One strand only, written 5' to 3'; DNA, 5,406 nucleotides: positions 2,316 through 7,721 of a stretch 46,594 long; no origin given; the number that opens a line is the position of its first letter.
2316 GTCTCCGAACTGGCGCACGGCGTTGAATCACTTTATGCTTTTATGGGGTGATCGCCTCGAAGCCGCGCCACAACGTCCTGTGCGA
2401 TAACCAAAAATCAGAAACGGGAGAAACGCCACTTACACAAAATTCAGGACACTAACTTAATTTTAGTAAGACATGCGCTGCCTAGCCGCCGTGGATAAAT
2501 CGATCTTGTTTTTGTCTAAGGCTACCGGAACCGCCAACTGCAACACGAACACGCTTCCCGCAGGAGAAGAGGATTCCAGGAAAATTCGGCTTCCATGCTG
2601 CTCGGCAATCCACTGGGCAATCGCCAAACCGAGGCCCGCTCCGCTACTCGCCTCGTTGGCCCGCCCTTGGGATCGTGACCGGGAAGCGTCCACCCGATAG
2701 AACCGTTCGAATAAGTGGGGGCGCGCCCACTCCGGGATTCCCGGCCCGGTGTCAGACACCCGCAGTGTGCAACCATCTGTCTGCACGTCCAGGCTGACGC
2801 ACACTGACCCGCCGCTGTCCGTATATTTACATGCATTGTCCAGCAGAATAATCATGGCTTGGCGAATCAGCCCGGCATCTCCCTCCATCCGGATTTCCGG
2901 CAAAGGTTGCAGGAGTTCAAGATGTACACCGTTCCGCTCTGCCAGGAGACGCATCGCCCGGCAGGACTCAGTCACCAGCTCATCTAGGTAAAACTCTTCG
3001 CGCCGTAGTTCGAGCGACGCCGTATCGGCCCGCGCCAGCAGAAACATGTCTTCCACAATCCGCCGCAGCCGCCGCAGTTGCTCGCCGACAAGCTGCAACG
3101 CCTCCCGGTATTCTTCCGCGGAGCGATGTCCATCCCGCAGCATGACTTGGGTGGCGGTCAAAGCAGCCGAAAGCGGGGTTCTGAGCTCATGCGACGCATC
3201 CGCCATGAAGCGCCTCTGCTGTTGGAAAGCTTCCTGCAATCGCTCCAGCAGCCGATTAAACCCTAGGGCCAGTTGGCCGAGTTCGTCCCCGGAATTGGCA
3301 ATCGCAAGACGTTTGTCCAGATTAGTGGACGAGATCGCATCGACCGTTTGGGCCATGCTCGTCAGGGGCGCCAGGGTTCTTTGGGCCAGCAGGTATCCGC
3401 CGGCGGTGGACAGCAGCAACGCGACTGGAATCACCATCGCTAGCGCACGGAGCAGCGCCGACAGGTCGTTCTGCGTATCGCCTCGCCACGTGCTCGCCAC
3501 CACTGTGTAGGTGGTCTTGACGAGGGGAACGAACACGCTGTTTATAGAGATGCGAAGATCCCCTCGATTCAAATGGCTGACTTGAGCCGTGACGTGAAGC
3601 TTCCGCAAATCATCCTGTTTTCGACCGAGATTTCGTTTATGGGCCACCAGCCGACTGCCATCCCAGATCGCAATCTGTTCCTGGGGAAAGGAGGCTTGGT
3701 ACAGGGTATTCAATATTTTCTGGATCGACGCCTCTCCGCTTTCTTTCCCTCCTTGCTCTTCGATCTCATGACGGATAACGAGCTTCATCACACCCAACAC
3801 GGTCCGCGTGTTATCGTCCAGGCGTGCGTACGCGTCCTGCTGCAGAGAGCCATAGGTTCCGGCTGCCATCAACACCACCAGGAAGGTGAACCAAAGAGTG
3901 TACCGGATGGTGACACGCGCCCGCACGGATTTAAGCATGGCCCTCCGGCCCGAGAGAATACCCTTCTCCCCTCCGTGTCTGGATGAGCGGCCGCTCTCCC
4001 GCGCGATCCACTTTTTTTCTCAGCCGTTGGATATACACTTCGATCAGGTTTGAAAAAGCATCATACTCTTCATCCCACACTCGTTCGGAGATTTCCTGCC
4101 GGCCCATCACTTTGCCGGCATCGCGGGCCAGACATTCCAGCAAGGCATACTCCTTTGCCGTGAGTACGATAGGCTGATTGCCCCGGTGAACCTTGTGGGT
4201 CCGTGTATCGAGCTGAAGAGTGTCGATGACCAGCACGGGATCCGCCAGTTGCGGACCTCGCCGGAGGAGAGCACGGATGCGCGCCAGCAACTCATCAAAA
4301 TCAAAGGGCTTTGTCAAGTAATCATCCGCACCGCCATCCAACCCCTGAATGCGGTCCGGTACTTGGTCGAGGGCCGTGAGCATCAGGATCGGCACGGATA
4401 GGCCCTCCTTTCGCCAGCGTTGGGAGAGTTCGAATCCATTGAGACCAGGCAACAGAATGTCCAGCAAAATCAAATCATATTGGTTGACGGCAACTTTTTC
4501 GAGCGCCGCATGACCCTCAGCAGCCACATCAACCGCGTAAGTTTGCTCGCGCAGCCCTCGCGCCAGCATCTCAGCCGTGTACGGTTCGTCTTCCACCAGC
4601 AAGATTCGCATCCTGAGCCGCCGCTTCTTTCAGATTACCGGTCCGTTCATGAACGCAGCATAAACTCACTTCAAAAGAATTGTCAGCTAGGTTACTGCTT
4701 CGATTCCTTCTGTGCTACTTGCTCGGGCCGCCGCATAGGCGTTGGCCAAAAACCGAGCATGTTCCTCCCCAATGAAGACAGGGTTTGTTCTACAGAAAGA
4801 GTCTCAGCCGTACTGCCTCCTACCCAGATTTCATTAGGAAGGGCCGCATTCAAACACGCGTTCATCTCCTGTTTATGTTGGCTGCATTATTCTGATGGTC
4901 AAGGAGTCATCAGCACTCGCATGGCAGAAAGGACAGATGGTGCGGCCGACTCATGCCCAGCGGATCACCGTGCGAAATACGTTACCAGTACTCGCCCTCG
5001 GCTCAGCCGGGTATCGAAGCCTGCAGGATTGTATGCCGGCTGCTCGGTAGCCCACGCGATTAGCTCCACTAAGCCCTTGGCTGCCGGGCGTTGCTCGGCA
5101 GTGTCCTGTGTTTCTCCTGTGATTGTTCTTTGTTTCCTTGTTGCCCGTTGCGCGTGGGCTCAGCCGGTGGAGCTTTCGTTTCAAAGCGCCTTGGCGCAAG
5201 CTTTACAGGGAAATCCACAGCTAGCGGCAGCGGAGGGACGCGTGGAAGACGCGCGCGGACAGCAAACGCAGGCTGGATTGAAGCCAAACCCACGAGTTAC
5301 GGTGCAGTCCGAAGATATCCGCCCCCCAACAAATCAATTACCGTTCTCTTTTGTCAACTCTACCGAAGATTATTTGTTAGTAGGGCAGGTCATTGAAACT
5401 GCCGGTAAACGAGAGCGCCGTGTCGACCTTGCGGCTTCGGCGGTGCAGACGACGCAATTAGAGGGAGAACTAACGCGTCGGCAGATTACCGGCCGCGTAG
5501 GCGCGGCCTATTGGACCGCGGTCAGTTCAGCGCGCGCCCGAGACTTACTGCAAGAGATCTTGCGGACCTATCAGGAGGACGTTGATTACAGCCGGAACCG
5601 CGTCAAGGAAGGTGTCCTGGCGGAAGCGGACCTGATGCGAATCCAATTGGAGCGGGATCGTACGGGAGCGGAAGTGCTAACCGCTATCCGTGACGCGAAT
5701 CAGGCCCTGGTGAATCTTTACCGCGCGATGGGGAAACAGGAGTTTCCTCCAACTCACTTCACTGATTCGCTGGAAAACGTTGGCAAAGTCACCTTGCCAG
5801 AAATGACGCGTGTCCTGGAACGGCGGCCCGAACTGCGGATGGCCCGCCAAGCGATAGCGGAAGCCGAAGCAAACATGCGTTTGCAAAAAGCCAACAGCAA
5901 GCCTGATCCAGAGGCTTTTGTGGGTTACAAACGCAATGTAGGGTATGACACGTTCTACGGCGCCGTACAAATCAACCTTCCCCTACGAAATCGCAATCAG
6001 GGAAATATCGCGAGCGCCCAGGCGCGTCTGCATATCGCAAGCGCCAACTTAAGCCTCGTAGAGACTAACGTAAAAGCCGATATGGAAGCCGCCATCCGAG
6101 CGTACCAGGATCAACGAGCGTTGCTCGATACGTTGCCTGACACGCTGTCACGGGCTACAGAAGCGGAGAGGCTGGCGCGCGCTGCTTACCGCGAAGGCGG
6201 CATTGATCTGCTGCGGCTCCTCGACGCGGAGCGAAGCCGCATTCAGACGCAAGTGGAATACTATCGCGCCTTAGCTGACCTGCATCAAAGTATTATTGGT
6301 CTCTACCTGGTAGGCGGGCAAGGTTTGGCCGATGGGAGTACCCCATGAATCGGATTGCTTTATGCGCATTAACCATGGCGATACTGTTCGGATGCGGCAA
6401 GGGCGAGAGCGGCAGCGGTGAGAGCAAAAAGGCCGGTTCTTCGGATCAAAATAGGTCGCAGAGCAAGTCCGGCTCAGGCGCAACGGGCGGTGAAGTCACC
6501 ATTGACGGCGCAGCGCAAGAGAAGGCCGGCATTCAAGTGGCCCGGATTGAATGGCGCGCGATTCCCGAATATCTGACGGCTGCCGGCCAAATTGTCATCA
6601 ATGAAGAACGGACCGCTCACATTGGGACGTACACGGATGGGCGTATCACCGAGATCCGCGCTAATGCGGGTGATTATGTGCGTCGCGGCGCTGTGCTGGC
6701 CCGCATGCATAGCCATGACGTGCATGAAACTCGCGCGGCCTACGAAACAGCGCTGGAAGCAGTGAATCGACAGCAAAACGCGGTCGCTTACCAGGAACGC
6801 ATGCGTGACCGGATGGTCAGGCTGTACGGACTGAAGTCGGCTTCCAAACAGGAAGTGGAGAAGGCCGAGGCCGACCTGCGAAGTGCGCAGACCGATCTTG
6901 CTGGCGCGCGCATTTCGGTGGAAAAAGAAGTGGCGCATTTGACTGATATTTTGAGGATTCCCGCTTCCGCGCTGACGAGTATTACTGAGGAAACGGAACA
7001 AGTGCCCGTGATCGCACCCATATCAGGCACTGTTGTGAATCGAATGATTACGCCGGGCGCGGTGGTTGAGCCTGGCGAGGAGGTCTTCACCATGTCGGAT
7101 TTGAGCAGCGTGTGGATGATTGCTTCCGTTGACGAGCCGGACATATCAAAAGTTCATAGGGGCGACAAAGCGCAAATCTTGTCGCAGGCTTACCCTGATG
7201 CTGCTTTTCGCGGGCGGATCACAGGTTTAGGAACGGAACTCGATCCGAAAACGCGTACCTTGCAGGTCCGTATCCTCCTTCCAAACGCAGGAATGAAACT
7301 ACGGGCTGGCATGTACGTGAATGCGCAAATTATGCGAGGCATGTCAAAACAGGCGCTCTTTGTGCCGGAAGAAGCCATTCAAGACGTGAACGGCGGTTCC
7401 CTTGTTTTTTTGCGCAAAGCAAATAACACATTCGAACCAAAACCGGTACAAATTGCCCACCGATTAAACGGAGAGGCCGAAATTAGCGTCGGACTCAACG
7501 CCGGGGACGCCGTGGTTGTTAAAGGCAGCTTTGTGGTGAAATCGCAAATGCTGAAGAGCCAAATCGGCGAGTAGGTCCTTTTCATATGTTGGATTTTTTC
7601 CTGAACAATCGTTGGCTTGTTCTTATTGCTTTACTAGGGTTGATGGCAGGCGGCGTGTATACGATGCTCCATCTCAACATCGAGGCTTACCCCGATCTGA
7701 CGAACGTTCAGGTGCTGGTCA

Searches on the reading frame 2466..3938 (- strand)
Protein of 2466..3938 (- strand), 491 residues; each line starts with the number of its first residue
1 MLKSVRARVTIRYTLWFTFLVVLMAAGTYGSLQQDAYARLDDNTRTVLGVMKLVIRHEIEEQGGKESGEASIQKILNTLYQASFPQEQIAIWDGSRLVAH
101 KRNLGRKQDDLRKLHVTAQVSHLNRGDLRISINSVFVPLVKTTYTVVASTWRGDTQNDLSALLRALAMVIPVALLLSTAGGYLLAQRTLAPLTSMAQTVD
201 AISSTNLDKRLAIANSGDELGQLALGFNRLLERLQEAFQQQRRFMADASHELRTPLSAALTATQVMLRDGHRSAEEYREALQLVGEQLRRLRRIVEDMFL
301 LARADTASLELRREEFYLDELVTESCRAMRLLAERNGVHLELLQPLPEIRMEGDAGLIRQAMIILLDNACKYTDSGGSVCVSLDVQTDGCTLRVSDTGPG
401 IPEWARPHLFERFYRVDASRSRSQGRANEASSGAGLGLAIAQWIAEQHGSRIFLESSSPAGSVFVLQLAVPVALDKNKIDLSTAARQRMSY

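Call 77: search_protein_families(library=pfam, proteins=[window:2466-3938:-], max_evalue=0.00001)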
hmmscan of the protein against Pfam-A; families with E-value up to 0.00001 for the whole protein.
window:2466-3938:- (491 aa): 3 families
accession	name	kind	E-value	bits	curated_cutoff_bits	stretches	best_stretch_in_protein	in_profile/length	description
PF02518.31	HATPase_c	-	1.3e-22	80.8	26.4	1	353-469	1-108/111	Histidine kinase-, DNA gyrase B-, and HSP90-like ATPase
PF00512.31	HisKA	-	3.1e-16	59.6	26.9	1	240-306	1-65/66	His Kinase A (phospho-acceptor) domain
PF00672.30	HAMP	-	2.5e-13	50.5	25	1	183-236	1-53/53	HAMP domain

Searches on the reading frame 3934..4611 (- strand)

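Call 77: search_protein_families(library=pfam, proteins=[window:3934-4611:-], max_evalue=0.00001)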
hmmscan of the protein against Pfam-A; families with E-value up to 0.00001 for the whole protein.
window:3934-4611:- (226 aa): 2 families
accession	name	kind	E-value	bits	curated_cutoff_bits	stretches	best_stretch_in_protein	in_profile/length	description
PF00072.30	Response_reg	-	9.6e-30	103.5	30.2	1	3-113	1-111/111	Response regulator receiver domain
PF00486.34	Trans_reg_C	-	1.7e-24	86.1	26.2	1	146-220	2-77/77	Transcriptional regulatory protein, C terminal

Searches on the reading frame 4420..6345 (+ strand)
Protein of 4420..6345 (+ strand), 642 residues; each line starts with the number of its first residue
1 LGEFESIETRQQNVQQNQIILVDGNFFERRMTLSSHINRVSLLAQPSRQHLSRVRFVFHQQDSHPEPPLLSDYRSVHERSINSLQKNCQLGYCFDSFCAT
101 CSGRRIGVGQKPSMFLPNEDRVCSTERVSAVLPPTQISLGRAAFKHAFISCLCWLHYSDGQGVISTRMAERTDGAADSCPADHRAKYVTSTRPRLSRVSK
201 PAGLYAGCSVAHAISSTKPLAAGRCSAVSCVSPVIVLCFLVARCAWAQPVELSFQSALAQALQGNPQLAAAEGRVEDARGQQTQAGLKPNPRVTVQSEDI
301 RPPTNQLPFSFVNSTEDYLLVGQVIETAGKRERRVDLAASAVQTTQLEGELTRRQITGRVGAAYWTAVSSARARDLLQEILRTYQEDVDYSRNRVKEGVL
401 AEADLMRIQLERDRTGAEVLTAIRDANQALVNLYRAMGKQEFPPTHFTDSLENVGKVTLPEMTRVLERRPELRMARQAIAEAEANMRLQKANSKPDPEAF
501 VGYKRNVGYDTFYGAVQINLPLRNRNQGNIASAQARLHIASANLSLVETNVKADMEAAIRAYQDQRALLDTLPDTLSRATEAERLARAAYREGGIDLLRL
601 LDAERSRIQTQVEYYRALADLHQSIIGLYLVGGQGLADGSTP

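Call 77: search_protein_families(library=pfam, proteins=[window:4420-6345:+], max_evalue=0.00001)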
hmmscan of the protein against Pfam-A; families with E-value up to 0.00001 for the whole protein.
window:4420-6345:+ (642 aa): 1 family
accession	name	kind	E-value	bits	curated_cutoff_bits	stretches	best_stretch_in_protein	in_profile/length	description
PF02321.23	OEP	-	3.9e-42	144.6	22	2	463-630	6-184/187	Outer membrane efflux protein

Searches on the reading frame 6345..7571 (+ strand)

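Call 77: search_protein_families(library=pfam, proteins=[window:6345-7571:+], max_evalue=0.00001)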
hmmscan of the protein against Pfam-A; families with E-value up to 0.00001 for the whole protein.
window:6345-7571:+ (409 aa): 2 families
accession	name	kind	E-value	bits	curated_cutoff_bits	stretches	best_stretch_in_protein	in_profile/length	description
PF16576.10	HlyD_D23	-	2.3e-46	158.2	30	1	75-325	4-214/214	Barrel-sandwich domain of CusB or HlyD membrane-fusion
PF13437.12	HlyD_3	-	3.2e-20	73.3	22.2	1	222-320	2-104/106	HlyD family secretion protein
